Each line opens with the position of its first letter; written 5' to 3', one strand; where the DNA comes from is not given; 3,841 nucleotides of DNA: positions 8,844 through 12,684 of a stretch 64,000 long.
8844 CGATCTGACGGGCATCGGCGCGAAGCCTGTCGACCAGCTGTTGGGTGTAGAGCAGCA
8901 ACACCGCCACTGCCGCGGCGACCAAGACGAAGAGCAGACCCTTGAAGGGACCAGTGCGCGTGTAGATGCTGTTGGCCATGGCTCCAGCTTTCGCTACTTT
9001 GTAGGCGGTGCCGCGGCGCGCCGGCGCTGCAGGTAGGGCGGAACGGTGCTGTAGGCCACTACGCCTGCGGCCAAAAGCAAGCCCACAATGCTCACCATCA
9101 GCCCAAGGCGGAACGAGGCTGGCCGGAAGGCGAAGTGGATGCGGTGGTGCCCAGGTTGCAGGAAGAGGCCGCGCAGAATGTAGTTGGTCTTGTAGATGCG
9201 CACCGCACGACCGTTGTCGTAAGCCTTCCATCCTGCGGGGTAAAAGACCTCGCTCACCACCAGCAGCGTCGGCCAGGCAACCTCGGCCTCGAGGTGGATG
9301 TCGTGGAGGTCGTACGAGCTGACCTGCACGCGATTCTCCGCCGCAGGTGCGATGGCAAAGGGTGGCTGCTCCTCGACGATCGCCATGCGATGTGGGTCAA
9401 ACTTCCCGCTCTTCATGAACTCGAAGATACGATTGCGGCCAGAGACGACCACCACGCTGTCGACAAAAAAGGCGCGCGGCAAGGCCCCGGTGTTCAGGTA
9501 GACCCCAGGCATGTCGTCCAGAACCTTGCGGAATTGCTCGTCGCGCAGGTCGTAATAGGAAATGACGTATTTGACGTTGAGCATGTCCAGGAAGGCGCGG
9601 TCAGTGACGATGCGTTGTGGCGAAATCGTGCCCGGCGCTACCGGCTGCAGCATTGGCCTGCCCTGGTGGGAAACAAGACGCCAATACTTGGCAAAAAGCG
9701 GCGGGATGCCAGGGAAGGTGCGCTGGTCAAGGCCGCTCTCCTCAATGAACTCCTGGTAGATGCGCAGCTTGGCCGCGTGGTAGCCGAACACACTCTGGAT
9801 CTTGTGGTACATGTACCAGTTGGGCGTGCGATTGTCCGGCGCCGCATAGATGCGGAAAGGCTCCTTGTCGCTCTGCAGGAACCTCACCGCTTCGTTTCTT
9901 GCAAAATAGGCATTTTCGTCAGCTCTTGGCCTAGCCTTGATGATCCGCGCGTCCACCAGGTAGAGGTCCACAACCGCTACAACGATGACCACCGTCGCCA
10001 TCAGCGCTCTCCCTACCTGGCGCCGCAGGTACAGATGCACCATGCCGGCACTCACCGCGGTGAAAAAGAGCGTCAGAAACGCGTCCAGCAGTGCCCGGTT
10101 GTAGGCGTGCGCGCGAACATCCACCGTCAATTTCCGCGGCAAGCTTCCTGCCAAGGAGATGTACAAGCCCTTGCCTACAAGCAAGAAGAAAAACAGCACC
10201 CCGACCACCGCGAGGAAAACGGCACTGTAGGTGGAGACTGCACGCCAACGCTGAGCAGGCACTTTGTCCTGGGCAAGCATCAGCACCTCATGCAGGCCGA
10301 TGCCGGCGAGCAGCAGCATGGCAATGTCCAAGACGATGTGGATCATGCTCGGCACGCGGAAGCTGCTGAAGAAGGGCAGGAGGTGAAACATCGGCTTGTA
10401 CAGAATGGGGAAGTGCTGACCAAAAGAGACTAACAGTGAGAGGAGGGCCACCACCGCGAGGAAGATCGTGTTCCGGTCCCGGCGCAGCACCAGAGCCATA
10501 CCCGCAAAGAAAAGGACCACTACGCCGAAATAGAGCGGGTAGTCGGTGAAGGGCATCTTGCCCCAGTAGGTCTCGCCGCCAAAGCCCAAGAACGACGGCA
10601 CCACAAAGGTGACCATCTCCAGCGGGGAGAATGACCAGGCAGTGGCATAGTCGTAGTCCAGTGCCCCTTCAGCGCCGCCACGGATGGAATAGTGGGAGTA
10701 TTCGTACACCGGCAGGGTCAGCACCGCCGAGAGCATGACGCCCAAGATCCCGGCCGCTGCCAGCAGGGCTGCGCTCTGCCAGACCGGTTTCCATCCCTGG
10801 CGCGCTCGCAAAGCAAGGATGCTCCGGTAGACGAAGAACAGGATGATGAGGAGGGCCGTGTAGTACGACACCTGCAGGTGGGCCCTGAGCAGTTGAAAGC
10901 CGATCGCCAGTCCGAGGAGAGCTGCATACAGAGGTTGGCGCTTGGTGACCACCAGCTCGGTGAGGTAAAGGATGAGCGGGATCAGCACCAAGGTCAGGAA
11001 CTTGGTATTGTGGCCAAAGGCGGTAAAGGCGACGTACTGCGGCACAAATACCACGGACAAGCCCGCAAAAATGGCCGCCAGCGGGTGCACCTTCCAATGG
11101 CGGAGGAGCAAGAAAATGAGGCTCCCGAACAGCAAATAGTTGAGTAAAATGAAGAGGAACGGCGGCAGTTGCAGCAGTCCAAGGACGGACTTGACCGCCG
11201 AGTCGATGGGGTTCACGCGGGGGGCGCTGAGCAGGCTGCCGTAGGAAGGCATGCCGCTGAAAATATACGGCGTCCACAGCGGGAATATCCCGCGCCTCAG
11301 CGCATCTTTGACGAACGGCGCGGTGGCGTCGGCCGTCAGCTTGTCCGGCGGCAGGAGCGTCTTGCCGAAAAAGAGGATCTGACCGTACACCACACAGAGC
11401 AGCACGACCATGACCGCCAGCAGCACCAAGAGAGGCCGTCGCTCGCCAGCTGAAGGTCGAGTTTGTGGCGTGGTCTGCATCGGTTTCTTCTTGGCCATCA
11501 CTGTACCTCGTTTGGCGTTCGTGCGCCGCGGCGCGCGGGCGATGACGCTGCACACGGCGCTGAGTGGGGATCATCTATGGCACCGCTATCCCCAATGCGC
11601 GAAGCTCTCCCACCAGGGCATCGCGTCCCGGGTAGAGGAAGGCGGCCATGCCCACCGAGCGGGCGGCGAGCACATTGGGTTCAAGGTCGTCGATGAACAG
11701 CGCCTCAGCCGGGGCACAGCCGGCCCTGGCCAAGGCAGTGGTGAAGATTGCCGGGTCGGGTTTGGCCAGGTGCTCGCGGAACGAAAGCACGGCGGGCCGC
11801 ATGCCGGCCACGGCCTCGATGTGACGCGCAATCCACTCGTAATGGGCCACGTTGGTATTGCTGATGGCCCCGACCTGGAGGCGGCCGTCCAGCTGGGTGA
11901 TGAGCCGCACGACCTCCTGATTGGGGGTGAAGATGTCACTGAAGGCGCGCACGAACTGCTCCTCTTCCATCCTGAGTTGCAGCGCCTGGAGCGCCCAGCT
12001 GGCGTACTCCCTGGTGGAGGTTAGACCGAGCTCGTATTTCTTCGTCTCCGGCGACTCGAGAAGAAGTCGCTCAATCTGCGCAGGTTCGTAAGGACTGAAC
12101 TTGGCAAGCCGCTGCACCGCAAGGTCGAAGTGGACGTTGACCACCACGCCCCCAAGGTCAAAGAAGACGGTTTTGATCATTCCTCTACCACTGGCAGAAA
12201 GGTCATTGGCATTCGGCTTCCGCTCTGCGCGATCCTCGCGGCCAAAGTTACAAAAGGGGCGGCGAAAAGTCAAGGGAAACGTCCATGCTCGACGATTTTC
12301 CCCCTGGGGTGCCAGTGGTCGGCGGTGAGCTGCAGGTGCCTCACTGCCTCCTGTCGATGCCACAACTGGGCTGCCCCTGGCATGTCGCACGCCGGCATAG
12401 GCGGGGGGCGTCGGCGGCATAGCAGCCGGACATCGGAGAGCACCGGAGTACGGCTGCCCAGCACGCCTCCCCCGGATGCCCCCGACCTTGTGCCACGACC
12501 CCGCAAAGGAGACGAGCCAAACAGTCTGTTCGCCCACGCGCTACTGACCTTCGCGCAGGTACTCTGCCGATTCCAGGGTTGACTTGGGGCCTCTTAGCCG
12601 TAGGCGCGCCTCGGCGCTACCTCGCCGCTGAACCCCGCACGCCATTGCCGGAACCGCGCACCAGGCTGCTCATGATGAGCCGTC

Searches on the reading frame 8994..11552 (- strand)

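Call 41: search_protein_families(library=pfam, proteins=[window:8994-11552:-], max_evalue=1e-7)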
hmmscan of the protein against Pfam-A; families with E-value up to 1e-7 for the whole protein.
window:8994-11552:- (852 aa): 1 family
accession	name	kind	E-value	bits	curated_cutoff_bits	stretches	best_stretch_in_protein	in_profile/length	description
PF09586.16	YfhO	-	1.8e-13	50.2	28.5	1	764-821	778-835/835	Bacterial membrane protein YfhO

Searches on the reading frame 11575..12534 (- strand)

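Call 41: search_protein_families(library=pfam, proteins=[window:11575-12534:-], max_evalue=1e-7)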
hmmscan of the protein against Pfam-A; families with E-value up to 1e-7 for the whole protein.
window:11575-12534:- (319 aa): 1 family
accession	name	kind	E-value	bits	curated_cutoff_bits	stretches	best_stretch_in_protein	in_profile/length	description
PF00702.32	Hydrolase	-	9.5e-14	52.7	26.4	1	120-295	1-191/191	haloacid dehalogenase-like hydrolase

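Call 51: search_protein_families(library=ncbifam, proteins=[window:11575-12534:-], max_evalue=1e-10)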
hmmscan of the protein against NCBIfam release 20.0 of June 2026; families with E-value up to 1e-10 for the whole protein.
window:11575-12534:- (319 aa): 4 families
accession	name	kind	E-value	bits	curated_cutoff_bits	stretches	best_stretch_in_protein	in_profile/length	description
NF006991.0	PRK09456.1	equivalog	3.5e-17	62.8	295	1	124-301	4-184/199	glucose-1-phosphatase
TIGR02247.1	HAD-1A3-hyp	subfamily_domain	1.1e-13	51.4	125.4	1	120-313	2-207/211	epoxide hydrolase N-terminal domain-like phosphatase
TIGR01509.1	HAD-SF-IA-v3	subfamily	4.5e-13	49.6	29.4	1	250-300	104-153/154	HAD-IA family hydrolase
TIGR02252.1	DREG-2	subfamily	7.3e-11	42.2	155.2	1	217-300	120-203/203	HAD hydrolase, REG-2-like, family IA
